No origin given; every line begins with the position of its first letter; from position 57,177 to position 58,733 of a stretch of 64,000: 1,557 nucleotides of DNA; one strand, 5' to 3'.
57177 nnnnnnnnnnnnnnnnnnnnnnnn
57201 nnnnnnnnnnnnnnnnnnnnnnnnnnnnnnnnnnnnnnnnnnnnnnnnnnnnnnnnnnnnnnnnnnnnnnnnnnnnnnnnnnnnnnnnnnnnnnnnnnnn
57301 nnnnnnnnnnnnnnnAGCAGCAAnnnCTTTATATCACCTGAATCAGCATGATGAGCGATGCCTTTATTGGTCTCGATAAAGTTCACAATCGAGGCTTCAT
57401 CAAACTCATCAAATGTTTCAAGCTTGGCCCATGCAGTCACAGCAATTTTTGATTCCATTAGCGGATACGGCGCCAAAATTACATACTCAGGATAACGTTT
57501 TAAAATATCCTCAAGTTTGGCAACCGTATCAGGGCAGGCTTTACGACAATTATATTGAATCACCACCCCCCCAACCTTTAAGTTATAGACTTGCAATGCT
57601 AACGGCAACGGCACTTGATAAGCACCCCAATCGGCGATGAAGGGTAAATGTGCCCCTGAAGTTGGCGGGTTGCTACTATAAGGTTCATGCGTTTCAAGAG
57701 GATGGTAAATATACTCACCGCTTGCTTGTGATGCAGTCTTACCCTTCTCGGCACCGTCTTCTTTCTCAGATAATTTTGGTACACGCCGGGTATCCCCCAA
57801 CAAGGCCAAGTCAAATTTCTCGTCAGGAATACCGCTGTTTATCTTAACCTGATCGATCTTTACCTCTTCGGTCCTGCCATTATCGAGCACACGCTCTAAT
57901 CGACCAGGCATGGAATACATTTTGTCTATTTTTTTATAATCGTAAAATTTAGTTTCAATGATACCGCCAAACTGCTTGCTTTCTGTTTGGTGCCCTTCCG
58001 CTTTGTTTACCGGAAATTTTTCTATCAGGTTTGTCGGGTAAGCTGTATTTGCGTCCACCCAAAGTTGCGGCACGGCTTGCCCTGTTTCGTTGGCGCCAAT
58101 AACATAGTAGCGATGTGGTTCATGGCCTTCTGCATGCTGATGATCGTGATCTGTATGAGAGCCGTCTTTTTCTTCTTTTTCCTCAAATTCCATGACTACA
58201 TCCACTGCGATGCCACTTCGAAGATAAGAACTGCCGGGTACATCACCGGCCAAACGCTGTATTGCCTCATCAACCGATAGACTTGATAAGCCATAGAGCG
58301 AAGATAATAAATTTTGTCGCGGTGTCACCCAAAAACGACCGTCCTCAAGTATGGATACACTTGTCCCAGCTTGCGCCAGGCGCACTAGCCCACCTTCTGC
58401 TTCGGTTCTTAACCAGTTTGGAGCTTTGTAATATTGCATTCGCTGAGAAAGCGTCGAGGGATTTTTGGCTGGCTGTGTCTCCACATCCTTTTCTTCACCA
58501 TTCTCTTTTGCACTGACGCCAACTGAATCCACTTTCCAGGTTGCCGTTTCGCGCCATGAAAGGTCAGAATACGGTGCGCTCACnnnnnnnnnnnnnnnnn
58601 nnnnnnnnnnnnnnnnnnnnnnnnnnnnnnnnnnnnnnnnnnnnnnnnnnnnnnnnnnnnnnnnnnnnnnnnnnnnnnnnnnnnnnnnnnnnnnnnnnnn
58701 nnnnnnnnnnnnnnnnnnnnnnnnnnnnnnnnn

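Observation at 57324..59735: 803-aa secreted fusion protein: beta-propeller + LolA-like fold + His-rich linker + DUF3105-like domain with altered signature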

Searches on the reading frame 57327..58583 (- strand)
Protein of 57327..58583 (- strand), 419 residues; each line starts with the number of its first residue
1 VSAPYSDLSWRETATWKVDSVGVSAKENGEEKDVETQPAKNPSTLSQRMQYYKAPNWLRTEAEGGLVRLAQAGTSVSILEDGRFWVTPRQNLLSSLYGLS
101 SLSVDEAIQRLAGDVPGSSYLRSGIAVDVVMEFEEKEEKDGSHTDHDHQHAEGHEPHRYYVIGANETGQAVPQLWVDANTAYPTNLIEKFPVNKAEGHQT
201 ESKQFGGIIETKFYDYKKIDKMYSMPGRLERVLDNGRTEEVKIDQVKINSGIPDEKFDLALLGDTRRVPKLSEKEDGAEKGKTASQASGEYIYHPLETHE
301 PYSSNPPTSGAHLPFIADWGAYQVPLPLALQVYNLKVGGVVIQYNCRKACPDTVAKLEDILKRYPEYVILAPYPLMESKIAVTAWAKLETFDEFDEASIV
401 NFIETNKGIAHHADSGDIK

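Call 24: predict_structure(alignment_id=A2)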
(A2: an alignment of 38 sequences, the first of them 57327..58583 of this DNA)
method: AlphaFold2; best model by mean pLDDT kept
length: 419 residues; sequences in the alignment: 38
mean_pLDDT: 81.3   pTM: 0.79
mean pLDDT of the five models: 81.3, 78.7, 78.6, 78.2, 73.9
residues with pLDDT >= 90: 200; 70-90: 124; 50-70: 40; < 50: 55
segments of 3 or more residues with pLDDT < 50: 21-31, 33-40, 116-119, 144-150, 193-201, 276-283, 413-419
pLDDT, mean of each block of 10 residues (from residue 1): 87 82 45 45 81 92 92 89 85 84 86 59 78 78 49 75 84 91 88 46 67 93 92 88 95 94 88 57 54 85 89 91 93 93 93 97 97 95 95 98 94 48
secondary structure, 60 per line:
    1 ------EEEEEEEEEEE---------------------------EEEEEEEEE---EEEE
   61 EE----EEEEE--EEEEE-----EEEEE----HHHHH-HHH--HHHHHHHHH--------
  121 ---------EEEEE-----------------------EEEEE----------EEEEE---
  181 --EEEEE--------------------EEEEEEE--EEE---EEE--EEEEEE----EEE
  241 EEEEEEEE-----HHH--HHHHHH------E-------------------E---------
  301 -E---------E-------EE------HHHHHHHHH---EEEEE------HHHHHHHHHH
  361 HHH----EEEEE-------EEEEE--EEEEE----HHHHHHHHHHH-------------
elements in order: E7-17 E45-53 E57-62 E67-71 E74-78 E84-88 H93-97 H104-112 E130-134 E158-162 E173-177 E183-187 E208-214 E217-219 E223-225 E228-233 E238-248 H259-264 H328-336 E340-344 H351-363 E368-372 E380-384 E387-391 H396-406

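Call 28: fold_search(model_id=the predicted structure, library=pdb)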
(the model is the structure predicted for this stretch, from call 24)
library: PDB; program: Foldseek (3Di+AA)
matches with E <= 10: 885; with E <= 0.001: 36
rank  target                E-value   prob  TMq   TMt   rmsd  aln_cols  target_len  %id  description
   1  3bk5                  3.8e-07  1.00  0.29  0.48   9.1       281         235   11  Crystal structure of putative outer membrane lipoprotein-sorting protein domain from Vibrio parahaemolyticus (released 2008-02-05)
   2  9tp6_A                7.9e-07  1.00  0.27  0.43  11.4       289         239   12  Structure of LolA3 from Porphyromonas gingivalis (released 2026-02-18)
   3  3buu_B                9.9e-07  1.00  0.30  0.52  10.7       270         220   13  Crystal structure of LolA superfamily protein NE2245 from Nitrosomonas europaea (released 2008-01-22)
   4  3buu_A                9.9e-07  1.00  0.29  0.51  10.8       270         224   12  Crystal structure of LolA superfamily protein NE2245 from Nitrosomonas europaea (released 2008-01-22)
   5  4mxt                  3.3e-06  1.00  0.22  0.42   8.5       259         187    8  Crystal structure of an Outer-membrane lipoprotein carrier protein (BACUNI_04723) from Bacteroides uniformis ATCC 8492 a (released 2013-10-16)
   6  9tp6_B                7.2e-06  1.00  0.31  0.49   9.1       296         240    9  Structure of LolA3 from Porphyromonas gingivalis (released 2026-02-18)
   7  8v1k_A                1.4e-05  1.00  0.27  0.54   8.0       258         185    8  Crystal structure of outer membrane lipoprotein carrier protein (LolA) from Francisella tularensis (released 2023-11-29)
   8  4z48_A                1.8e-05  1.00  0.26  0.41  10.9       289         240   11  Crystal structure of a DUF1329 family protein (DESPIG_00262) from Desulfovibrio piger ATCC 29098 at 1.75 A resolution (released 2015-04-22)
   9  2w7q_A                1.9e-05  1.00  0.25  0.49   6.6       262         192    8  Structure of Pseudomonas aeruginosa LolA (released 2009-12-29)
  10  8t5t                  3.0e-05  1.00  0.24  0.46   8.2       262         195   13  Crystal structure of outer membrane lipoprotein carrier protein (LolA) from Borrelia burgdorferi (steric acid bound) (released 2023-06-28)
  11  7tpm                  3.5e-05  1.00  0.24  0.44   8.3       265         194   10  Structure of the outer-membrane lipoprotein carrier protein (LolA) from Borrelia burgdorferi (released 2023-03-15)
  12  9c89                  4.4e-05  1.00  0.25  0.56   9.6       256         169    9  Crystal structure of outer membrane lipoprotein carrier protein (LolA) from Ehrlichia chaffeensis (released 2024-06-19)
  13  8orn_A                4.9e-05  1.00  0.26  0.54   8.1       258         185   10  Crystal structure of Xanthomonas campestris pv. campestris LolA-LolB complex (released 2023-07-05)
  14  9rlg_L                6.2e-05  1.00  0.25  0.50  11.2       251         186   10  LolCDE complex with LolB lipoprotein (released 2026-01-21)
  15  1iwm_A                9.7e-05  1.00  0.24  0.52  11.1       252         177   11  Crystal Structure of the Outer Membrane Lipoprotein Receptor, LolB (released 2003-07-15)
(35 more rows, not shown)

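Call 39: search_protein_representatives(protein=window:57327-58583:-)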
Query: 419 residues. Proteins with E-value up to 0.001 (for the whole library): 1969; up to 1e-10: 489; up to 1e-30: 26. The best 150 are listed.
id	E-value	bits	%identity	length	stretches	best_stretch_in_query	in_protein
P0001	2.7e-254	859.8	90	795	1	2-417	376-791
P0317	4.3e-112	391.4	53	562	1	3-413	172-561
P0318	1.2e-90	320.8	46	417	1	2-415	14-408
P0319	4.1e-83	296.0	44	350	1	55-414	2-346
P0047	2.0e-77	277.2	41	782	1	2-417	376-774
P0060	1.5e-74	267.8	42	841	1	3-413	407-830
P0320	4.6e-74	266.2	42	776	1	3-416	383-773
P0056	8.3e-74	265.3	43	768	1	52-415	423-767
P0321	2.2e-72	260.6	40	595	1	4-411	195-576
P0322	8.4e-72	258.7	41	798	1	2-414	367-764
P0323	9.1e-71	255.3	42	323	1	78-414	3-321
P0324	1.1e-67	245.1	42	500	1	2-414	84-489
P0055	2.0e-65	237.7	39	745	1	47-413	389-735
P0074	8.5e-65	235.6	40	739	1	35-412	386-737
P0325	5.2e-62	226.5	44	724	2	51-265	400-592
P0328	3.9e-37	144.5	47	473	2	300-412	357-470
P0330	3.2e-31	125.0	53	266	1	297-413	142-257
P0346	9.7e-27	110.3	42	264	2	292-414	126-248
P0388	2.5e-21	92.5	49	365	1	294-405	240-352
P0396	5.7e-21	91.3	44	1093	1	268-405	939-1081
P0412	5.7e-20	88.0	41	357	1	289-409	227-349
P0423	2.7e-19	85.8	42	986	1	281-408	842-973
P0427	3.7e-19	85.3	45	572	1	290-405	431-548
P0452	5.3e-18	81.5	44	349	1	286-409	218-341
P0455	8.1e-18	80.9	36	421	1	270-406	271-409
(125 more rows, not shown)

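Call 64: fold_search(model_id=the predicted structure, library=viral)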
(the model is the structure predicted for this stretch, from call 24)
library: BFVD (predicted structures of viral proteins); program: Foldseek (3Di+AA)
matches with E <= 10: 380; with E <= 0.001: 0
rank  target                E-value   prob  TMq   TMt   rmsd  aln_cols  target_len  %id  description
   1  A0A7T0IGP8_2          8.4e-03  0.66  0.16  0.05  21.1       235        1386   11  Putative polyprotein [Yichang virus]
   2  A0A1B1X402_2          1.7e-02  0.35  0.16  0.06  20.6       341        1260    9  Replicase polyprotein 1ab [Ofaie virus]
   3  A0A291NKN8            3.9e-02  0.06  0.06  0.03  34.7       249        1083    9  Tail fiber protein [Salmonella phage SP01]
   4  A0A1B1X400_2          7.6e-02  0.35  0.18  0.07  18.4       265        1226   11  Putative ORF1a [Ofaie virus]
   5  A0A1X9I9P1            8.1e-02  0.80  0.14  0.41   4.3        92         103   10  Oxidoreductase [Staphylococcus phage vB_SscM-1]
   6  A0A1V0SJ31            1.2e-01  0.57  0.12  0.24   8.2        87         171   15  Uncharacterized protein [Klosneuvirus KNV1]
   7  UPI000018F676         1.6e-01  0.05  0.11  0.10  19.6       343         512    8  (no name look-up for this kind of identifier)
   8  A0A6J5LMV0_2          1.8e-01  0.04  0.08  0.05  18.8       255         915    9  Regulator of chromosome condensation, RCC1 [uncultured Caudovirales phage]
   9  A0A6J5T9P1            2.0e-01  0.02  0.07  0.06  27.5       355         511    8  Uncharacterized protein [uncultured Caudovirales phage]
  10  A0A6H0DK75            2.1e-01  0.03  0.11  0.11  26.9       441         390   10  Peptidase S39 domain-containing protein (Fragment) [Khabarov virus]
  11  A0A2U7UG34            2.2e-01  0.05  0.07  0.06  22.6       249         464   10  F-box domain containing protein [Pandoravirus macleodensis]
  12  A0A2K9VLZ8            2.6e-01  0.05  0.09  0.06  31.1       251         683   11  Distal long tail fiber subunit [Shigella phage Sf25]
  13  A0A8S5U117            2.8e-01  0.04  0.08  0.09  23.7       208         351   12  Uncharacterized protein [Siphoviridae sp. ctub511]
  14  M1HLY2                3.0e-01  0.63  0.10  0.34   4.5        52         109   19  (no name in the UniProt tables at hand)
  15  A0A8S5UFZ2            3.0e-01  0.03  0.09  0.09  17.5       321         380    7  Beta clamp protein [Myoviridae sp. ctshb19]
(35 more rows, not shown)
